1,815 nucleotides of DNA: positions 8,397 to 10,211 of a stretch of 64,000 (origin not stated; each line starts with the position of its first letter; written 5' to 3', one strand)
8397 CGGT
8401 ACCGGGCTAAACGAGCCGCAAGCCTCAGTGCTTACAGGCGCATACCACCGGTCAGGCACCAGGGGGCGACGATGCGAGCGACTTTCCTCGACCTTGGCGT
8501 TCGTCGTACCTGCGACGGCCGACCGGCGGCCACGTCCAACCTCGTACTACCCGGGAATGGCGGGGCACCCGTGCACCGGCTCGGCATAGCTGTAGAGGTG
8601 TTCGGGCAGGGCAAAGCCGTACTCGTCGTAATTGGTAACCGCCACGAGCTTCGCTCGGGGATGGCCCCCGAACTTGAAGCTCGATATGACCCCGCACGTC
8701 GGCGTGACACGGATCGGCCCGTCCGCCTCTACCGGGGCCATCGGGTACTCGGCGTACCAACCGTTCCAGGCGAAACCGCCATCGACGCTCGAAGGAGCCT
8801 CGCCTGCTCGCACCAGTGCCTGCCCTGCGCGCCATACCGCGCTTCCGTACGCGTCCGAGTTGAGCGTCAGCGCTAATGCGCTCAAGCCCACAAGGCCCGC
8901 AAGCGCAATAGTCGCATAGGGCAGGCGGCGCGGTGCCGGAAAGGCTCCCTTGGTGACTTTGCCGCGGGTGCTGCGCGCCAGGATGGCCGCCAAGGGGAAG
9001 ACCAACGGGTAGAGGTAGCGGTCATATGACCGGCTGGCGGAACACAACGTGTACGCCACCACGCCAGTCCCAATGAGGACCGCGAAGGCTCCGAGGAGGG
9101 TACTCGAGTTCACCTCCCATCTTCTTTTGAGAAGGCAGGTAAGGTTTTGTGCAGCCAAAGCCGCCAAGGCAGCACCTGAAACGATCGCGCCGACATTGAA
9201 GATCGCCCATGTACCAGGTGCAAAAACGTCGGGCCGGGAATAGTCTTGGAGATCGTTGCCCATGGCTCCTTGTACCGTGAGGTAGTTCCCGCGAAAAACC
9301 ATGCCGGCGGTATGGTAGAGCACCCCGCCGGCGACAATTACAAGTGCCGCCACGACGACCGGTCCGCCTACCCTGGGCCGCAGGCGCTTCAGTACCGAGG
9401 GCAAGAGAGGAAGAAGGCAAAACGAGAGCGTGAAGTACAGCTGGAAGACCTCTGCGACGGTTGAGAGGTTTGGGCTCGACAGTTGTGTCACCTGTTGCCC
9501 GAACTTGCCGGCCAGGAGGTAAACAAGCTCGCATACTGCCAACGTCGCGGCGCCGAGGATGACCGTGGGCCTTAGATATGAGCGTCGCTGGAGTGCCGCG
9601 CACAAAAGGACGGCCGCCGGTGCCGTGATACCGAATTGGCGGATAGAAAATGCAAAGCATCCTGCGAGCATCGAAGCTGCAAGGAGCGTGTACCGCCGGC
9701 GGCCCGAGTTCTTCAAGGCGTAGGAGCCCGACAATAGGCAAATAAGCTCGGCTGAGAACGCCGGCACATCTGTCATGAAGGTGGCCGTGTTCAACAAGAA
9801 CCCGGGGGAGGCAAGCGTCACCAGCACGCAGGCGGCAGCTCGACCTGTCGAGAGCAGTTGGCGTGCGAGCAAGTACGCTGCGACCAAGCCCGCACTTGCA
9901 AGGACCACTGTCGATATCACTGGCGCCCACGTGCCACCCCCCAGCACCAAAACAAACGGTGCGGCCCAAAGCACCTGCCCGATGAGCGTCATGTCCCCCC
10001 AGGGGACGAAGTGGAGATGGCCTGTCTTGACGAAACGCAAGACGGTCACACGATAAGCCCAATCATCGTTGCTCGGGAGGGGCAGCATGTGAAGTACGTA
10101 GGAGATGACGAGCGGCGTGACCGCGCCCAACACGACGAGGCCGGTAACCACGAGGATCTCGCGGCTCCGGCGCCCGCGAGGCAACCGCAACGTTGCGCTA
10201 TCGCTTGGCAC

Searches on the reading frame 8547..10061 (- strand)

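Call 14: search_protein_families(library=pfam, proteins=[window:8547-10061:-], max_evalue=0.00001)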
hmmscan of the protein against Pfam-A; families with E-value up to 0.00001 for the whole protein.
window:8547-10061:- (504 aa): 1 family
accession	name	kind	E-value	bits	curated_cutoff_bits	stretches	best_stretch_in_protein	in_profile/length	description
PF13231.12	PMT_2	-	2.1e-06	28.5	26.1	1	32-176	8-151/160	Dolichyl-phosphate-mannose-protein mannosyltransferase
